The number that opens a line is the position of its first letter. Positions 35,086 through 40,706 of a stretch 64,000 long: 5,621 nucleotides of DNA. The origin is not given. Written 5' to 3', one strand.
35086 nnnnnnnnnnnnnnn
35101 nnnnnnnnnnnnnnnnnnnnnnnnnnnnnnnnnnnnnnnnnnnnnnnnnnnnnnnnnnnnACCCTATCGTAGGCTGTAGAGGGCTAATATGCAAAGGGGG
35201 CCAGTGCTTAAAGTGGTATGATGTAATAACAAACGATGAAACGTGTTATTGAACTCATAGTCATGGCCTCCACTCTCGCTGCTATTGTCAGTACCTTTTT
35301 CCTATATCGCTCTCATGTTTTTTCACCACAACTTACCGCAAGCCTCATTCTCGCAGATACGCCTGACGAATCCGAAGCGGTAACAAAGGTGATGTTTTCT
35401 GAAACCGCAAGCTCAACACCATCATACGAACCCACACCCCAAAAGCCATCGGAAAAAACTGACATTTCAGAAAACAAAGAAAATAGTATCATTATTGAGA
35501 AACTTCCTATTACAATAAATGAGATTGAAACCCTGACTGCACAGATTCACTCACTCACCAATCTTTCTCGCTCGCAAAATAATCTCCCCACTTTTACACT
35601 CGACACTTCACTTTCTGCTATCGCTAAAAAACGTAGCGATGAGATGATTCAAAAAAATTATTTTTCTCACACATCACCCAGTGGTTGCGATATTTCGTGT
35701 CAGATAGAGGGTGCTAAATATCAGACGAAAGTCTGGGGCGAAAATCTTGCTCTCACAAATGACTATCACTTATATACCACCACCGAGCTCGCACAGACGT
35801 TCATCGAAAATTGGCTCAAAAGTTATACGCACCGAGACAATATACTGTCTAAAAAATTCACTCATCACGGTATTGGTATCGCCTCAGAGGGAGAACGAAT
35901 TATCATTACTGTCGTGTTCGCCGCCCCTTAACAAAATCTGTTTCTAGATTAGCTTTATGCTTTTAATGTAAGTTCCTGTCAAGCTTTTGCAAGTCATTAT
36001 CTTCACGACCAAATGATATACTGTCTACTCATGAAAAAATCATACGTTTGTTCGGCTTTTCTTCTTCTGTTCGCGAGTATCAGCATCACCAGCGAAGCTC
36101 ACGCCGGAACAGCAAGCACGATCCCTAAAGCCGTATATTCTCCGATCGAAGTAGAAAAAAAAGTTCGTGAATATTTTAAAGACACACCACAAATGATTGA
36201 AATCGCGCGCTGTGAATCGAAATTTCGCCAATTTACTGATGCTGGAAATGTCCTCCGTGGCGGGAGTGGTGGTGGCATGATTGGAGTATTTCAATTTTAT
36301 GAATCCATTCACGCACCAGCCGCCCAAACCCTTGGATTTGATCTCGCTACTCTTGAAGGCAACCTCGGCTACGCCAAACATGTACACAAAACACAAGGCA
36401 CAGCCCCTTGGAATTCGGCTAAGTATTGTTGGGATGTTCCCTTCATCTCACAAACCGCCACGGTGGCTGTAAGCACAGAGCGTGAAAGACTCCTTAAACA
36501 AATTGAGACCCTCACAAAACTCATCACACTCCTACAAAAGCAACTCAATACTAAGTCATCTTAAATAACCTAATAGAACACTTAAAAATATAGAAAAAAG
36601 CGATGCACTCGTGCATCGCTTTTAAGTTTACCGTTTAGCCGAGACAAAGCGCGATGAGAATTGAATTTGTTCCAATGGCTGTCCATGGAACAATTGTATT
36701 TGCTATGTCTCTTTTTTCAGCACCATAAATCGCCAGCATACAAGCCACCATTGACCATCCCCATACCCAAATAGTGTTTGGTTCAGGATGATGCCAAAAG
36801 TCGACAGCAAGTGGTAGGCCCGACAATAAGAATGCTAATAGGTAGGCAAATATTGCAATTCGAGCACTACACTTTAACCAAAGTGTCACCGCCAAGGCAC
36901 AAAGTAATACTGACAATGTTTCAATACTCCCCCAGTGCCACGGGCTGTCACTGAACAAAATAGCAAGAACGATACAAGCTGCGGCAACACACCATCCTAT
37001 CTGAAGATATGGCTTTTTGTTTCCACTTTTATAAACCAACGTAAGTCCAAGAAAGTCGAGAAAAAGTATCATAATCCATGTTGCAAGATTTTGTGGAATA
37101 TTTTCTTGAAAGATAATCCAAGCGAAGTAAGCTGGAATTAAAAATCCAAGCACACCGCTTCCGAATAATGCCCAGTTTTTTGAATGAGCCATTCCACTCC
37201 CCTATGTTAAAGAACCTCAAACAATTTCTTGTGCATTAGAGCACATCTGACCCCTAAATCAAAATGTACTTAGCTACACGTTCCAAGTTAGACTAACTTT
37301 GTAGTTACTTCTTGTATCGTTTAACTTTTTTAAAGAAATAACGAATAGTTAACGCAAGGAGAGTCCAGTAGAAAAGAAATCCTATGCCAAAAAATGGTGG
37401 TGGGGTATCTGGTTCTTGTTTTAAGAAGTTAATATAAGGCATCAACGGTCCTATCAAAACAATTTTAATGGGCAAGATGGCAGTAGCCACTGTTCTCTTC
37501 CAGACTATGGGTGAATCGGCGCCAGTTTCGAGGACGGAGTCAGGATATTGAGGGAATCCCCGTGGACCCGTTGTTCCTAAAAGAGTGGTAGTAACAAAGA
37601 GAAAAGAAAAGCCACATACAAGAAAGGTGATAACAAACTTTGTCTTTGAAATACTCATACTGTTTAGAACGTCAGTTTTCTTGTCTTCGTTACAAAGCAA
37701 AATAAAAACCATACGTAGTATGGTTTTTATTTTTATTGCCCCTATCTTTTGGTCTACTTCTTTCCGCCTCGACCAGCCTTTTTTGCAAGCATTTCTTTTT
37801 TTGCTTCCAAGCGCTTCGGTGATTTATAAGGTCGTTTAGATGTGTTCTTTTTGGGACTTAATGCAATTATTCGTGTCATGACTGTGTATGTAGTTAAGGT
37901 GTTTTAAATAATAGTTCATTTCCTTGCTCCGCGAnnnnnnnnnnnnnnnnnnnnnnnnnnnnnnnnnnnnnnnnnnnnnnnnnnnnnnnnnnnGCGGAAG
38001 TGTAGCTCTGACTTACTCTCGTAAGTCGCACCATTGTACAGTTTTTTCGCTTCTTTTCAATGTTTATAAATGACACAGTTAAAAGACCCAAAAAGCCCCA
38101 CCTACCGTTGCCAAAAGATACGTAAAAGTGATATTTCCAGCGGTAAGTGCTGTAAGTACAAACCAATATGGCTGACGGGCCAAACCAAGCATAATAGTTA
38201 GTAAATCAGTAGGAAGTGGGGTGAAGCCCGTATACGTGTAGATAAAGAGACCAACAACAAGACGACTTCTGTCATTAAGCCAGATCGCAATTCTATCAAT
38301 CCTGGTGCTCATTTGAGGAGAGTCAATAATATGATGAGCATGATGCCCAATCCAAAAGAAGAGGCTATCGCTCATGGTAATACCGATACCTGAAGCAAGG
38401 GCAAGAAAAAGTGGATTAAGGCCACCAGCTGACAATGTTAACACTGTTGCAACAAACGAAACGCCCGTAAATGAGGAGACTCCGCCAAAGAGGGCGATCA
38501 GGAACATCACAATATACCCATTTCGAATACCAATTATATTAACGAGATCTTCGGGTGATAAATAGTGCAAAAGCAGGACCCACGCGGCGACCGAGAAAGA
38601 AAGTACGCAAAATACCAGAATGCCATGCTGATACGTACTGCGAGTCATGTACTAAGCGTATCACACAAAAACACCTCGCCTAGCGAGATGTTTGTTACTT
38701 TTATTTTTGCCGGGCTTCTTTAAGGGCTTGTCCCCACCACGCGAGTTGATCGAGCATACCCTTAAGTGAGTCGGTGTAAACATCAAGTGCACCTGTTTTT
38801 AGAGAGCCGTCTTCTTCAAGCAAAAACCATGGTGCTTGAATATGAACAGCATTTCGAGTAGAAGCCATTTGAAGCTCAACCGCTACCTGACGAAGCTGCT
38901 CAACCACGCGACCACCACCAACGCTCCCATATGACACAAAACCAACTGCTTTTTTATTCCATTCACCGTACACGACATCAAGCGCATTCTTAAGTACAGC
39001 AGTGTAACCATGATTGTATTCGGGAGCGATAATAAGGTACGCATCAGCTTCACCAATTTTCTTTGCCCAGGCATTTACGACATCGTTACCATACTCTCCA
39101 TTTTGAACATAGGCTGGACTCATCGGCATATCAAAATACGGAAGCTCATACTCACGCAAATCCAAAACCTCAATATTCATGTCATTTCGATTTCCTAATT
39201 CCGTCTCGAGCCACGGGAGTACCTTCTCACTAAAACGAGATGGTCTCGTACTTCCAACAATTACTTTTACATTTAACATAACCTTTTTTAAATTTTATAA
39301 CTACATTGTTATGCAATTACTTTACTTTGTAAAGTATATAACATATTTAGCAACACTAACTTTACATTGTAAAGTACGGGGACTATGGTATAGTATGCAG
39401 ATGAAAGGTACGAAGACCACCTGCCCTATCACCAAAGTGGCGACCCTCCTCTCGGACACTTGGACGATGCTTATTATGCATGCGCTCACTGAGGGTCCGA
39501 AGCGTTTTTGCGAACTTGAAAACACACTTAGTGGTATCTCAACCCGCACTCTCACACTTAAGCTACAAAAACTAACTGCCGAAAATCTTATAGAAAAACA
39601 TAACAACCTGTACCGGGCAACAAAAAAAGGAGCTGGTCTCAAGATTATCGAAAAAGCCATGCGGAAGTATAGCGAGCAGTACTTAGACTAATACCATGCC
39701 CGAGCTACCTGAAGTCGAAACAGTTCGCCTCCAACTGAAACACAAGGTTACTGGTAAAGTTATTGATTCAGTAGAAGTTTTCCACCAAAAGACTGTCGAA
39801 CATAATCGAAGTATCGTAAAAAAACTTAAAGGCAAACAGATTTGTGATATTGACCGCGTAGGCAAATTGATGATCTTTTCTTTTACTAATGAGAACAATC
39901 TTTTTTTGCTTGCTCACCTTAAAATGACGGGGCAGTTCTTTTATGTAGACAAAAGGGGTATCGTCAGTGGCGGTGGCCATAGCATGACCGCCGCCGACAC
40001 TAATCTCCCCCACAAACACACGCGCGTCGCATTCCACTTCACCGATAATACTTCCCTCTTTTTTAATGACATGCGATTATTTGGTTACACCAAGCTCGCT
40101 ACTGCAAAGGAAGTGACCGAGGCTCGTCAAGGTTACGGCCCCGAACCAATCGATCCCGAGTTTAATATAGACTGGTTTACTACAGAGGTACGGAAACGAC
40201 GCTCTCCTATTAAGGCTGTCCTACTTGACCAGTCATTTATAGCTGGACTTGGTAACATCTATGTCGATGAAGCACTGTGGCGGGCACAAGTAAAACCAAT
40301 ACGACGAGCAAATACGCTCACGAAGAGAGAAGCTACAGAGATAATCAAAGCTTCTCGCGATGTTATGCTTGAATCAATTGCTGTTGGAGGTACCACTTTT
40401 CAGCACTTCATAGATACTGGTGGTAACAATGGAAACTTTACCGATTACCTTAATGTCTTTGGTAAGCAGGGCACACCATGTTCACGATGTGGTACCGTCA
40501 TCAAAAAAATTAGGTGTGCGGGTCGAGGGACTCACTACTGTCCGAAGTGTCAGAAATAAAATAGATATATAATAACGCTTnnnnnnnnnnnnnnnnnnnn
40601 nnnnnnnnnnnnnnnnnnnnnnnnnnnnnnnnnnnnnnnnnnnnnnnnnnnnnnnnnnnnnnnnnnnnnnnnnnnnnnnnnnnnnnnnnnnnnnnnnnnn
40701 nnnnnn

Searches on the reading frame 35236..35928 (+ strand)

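Call 49: search_protein_families(library=pfam, proteins=[window:35236-35928:+])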
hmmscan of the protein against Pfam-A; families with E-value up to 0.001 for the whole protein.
window:35236-35928:+ (231 aa): 1 family
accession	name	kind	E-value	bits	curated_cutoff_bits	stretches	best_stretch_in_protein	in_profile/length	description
PF00188.32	CAP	-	4.1e-14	53.9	21.1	1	107-221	3-108/117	Cysteine-rich secretory protein family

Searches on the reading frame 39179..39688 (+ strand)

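Call 40: search_protein_families(library=pfam, proteins=[window:39179-39688:+])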
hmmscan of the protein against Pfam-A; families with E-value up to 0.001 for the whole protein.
window:39179-39688:+ (170 aa): 2 families
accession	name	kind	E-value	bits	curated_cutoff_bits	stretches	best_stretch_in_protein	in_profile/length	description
PF01638.23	HxlR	-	1.6e-14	54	20.8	1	90-169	1-87/91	HxlR-like helix-turn-helix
PF25213.1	HVO_A0261_N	-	5.5e-05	23.4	35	1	99-152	16-68/86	HVO_A0261 N-terminal domain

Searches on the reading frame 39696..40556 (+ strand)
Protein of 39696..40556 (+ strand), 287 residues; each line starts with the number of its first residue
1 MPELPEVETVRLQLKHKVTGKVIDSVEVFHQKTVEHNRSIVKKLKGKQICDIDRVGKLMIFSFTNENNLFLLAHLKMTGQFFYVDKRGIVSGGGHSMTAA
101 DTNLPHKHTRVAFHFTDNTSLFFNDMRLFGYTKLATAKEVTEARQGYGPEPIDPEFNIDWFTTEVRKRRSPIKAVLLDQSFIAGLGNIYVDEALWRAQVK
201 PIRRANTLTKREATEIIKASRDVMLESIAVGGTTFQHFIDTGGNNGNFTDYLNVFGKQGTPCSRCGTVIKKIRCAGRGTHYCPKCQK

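Call 39: search_protein_families(library=pfam, proteins=[window:39696-40556:+])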
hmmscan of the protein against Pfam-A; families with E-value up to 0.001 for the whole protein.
window:39696-40556:+ (287 aa): 3 families
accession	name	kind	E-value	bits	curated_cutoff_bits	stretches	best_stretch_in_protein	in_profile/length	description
PF01149.29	Fapy_DNA_glyco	-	6.4e-31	107.8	25.5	1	1-131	1-116/117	Formamidopyrimidine-DNA glycosylase N-terminal domain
PF06831.19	H2TH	-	1.8e-27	95.6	34.7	1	148-236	2-90/93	Formamidopyrimidine-DNA glycosylase H2TH domain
PF06827.20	zf-FPG_IleRS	-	2.4e-08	34.1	21.3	1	261-287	3-29/30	Zinc finger found in FPG and IleRS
